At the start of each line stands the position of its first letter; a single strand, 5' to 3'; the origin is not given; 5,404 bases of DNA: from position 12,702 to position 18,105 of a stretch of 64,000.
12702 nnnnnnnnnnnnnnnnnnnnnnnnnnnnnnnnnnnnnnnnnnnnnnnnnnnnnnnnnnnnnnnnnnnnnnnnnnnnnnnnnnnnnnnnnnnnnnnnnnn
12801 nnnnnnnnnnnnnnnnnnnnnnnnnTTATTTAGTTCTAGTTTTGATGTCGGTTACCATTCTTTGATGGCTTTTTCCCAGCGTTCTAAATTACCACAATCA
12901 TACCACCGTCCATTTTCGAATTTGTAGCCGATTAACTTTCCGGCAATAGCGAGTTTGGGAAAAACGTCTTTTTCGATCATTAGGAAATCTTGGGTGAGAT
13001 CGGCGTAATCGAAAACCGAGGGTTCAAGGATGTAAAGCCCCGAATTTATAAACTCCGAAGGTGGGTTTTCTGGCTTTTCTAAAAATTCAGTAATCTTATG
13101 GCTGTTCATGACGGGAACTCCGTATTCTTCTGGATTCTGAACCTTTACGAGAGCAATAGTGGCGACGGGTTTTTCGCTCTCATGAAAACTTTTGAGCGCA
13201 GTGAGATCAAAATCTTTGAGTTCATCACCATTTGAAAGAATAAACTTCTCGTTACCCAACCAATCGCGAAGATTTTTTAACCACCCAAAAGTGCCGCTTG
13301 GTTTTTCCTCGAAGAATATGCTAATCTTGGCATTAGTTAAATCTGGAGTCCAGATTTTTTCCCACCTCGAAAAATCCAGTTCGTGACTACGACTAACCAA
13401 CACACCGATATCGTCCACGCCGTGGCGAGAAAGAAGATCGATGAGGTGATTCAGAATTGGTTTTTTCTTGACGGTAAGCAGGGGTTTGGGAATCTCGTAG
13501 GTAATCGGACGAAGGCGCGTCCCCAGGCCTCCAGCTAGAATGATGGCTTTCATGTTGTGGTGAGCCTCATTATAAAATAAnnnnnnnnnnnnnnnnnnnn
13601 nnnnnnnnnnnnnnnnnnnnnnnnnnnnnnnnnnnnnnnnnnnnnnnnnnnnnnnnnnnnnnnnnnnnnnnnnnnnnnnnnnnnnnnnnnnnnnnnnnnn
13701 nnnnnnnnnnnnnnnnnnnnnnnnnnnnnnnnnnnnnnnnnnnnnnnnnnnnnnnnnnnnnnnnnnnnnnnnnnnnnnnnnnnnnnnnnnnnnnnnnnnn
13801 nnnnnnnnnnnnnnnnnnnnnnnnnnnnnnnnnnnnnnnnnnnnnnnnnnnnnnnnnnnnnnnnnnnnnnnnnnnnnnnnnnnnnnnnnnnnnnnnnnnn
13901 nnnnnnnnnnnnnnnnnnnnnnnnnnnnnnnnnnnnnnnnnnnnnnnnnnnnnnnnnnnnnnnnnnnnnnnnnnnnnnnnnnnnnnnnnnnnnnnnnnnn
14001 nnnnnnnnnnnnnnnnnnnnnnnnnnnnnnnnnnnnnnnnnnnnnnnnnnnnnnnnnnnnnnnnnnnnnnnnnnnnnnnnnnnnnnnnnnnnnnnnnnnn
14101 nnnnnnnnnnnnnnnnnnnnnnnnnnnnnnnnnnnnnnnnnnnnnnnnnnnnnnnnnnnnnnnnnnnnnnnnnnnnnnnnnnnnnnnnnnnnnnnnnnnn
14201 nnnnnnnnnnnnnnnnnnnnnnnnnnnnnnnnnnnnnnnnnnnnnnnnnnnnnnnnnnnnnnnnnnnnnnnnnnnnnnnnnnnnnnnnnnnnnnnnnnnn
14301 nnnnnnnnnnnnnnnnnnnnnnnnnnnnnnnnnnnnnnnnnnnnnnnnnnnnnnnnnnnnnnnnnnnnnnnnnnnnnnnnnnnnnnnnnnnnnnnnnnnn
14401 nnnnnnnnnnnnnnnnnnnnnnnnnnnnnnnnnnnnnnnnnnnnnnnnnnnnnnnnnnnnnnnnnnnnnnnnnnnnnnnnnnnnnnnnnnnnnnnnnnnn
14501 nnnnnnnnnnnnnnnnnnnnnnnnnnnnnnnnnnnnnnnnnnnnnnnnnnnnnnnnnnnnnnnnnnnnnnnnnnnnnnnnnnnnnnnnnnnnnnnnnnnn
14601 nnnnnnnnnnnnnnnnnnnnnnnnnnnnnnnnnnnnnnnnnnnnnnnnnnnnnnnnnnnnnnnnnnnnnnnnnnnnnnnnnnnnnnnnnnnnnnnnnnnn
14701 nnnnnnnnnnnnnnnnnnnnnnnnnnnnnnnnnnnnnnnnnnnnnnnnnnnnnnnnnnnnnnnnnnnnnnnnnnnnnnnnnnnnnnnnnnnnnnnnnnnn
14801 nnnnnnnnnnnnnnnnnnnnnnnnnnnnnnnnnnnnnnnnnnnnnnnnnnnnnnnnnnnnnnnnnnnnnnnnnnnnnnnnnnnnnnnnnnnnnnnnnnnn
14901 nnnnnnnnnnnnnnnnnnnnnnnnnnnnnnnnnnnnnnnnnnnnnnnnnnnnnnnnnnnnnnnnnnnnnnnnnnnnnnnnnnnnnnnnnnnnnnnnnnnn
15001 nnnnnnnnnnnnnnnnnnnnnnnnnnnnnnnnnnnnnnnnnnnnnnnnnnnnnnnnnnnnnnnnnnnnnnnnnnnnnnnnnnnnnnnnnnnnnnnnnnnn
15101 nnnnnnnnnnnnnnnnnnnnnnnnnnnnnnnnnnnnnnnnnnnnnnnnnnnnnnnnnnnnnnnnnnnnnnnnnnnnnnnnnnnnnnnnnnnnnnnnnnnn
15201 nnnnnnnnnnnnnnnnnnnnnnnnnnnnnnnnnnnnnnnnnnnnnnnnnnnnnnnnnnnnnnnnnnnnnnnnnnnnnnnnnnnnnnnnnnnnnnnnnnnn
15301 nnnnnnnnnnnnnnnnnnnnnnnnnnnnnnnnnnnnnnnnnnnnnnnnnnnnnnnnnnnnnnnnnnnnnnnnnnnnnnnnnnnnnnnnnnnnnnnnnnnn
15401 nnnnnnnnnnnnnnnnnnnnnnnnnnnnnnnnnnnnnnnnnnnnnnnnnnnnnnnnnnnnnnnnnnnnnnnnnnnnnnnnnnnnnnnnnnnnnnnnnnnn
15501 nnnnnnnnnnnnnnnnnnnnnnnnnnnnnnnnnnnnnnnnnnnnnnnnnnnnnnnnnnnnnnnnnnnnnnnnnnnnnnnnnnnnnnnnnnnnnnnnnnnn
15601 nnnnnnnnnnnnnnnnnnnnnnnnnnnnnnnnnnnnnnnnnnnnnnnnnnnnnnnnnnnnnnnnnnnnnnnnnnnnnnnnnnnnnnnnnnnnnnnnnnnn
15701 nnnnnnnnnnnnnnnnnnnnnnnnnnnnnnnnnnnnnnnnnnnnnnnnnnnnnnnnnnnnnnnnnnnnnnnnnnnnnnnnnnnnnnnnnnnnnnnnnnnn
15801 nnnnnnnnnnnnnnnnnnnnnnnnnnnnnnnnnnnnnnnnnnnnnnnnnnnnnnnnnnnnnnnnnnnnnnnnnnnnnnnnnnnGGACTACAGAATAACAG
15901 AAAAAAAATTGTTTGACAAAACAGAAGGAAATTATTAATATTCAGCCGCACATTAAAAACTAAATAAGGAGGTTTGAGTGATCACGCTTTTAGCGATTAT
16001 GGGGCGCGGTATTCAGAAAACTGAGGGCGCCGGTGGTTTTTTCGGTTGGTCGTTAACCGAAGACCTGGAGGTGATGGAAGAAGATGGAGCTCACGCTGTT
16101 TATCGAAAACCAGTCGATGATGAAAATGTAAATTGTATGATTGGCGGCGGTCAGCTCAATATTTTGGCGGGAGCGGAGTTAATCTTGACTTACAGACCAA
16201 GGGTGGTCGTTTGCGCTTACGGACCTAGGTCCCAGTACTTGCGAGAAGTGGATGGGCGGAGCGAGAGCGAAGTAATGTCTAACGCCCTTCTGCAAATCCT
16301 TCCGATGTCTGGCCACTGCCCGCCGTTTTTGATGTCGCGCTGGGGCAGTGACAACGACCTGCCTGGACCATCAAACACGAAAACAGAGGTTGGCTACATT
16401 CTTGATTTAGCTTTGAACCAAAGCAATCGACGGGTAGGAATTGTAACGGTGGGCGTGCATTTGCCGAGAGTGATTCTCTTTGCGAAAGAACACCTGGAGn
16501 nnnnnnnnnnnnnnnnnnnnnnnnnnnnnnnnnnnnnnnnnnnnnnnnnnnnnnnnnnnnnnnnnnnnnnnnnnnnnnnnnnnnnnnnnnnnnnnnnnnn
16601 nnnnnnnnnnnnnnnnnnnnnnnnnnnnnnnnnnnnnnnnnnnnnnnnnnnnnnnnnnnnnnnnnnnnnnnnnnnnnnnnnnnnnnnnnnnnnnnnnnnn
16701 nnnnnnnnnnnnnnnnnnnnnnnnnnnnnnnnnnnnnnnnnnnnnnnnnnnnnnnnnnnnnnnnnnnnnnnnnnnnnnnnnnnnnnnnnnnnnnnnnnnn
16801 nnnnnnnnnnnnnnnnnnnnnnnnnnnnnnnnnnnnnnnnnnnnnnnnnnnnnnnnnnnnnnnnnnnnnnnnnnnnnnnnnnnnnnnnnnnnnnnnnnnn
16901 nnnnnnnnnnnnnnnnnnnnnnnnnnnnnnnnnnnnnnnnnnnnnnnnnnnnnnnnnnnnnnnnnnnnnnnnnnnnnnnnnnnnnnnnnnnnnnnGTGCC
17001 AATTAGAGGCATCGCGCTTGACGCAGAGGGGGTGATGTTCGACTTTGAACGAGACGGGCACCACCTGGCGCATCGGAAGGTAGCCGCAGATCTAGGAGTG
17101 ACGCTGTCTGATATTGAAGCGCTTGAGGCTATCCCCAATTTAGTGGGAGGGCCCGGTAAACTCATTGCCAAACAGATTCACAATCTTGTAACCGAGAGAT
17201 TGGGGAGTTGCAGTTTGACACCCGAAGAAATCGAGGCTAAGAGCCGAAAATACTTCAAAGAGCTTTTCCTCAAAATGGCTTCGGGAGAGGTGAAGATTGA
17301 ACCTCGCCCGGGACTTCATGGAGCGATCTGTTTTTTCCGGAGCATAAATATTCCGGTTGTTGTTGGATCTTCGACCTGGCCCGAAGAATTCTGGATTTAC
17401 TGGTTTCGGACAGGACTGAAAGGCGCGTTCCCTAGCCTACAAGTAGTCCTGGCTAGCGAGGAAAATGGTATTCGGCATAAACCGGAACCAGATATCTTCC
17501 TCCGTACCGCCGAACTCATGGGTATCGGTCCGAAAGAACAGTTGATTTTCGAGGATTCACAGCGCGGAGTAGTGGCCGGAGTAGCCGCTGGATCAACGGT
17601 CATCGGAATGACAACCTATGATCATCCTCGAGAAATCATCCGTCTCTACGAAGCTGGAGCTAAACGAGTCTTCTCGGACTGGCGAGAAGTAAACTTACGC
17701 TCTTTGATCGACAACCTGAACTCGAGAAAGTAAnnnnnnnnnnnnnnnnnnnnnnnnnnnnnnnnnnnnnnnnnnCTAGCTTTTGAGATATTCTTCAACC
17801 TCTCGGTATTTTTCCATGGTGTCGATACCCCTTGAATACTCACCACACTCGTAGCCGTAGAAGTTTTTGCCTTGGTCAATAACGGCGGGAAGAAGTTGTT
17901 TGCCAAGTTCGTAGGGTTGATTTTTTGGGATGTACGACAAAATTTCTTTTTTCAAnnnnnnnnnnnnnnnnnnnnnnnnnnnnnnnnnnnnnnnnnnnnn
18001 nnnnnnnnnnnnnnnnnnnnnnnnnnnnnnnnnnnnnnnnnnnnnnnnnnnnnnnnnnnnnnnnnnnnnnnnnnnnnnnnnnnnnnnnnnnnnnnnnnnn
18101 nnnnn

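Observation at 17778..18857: gmhB fused to a nucleotidyltransferase domain that lacks its G-loop and is frameshifted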

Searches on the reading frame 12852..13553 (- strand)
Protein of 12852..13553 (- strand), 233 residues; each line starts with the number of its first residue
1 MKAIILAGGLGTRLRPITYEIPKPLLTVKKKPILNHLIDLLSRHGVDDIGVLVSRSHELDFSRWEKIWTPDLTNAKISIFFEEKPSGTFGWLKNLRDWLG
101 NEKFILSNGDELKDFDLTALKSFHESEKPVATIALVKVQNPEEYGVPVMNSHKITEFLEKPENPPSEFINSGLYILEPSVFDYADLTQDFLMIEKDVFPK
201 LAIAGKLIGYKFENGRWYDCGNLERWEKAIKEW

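Call 25: search_protein_families(library=ncbifam, proteins=[window:12852-13553:-], max_evalue=0.00001)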
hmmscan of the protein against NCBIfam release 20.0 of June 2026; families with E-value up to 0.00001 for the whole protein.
window:12852-13553:- (233 aa): 27 families (the best 25 are shown)
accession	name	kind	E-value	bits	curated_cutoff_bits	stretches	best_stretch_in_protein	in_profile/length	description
NF052502.1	man1P_GTase_Rv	exception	3e-39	134.9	440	1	2-225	2-222/352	mannose-1-phosphate guanylyltransferase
TIGR01208.1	rmlA_long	equivalog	2.2e-38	132.1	320.25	1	2-225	1-226/353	glucose-1-phosphate thymidylyltransferase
TIGR03992.1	Arch_glmU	subfamily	4.8e-35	121.2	292.1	1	1-191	1-183/393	bifunctional sugar-1-phosphate nucleotidylyltransferase/acetyltransferase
TIGR02623.1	G1P_cyt_trans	equivalog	3.7e-32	111.8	300.25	2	86-220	104-232/255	glucose-1-phosphate cytidylyltransferase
NF041173.1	Sug_nt_acttase_Thmprot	equivalog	2e-27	96.2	600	1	1-188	1-180/405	bifunctional sugar-1-phosphate nucleotidylyltransferase/acetyltransferase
NF041313.1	UDPGP_AglF_Halo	equivalog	1.7e-26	93.1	400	1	1-188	1-186/234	UTP--glucose-1-phosphate uridylyltransferase AglF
NF049965.1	GlMnHpPGnyltfHddC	equivalog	4.8e-26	91.8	300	1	1-191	1-182/221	D-glycero-D-manno-heptose 1-phosphate guanosyltransferase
NF045761.1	NAMPUrTaseMurU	equivalog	7.8e-25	88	250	1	1-229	1-223/226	N-acetylmuramate alpha-1-phosphate uridylyltransferase MurU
TIGR01207.1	rmlA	equivalog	6e-19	68.2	360.65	1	2-185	1-184/286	glucose-1-phosphate thymidylyltransferase RfbA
TIGR01099.1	galU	equivalog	5.3e-18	65.5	326.8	2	1-57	2-58/261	UTP--glucose-1-phosphate uridylyltransferase GalU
NF003670.0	PRK05293.1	equivalog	4.1e-16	58.9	470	1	3-226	7-251/382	glucose-1-phosphate adenylyltransferase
TIGR02091.1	glgC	equivalog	3.8e-14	52.5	424.9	1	2-225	2-251/364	glucose-1-phosphate adenylyltransferase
NF012024.0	PRK15480.1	equivalog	4.1e-14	52.4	588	1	2-184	5-187/292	glucose-1-phosphate thymidylyltransferase RfbA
NF010939.0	PRK14359.1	equivalog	2.6e-11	42.8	592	1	3-180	5-174/430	bifunctional UDP-N-acetylglucosamine diphosphorylase/glucosamine-1-phosphate N-acetyltransferase GlmU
TIGR01173.1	glmU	equivalog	4e-11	42.4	366.85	1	1-178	1-174/452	bifunctional UDP-N-acetylglucosamine diphosphorylase/glucosamine-1-phosphate N-acetyltransferase GlmU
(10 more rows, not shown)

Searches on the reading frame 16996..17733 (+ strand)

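Call 3: search_protein_families(library=pfam, proteins=[window:16996-17733:+], max_evalue=0.01)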
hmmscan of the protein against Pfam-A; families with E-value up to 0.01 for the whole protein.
window:16996-17733:+ (245 aa): 2 families
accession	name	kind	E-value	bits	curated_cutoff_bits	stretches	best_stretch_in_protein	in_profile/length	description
PF00702.32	Hydrolase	-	4.1e-10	40.8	26.4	1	3-199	1-191/191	haloacid dehalogenase-like hydrolase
PF13419.12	HAD_2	-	7.6e-07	29.9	23.8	1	83-204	62-177/178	Haloacid dehalogenase-like hydrolase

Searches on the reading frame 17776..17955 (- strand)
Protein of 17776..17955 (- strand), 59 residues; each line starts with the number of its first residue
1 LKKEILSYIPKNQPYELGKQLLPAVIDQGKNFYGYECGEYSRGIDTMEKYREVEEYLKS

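Call 3: search_protein_families(library=pfam, proteins=[window:17776-17955:-], max_evalue=0.01)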
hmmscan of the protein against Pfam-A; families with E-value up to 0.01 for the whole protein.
window:17776-17955:- (59 aa): 0 families
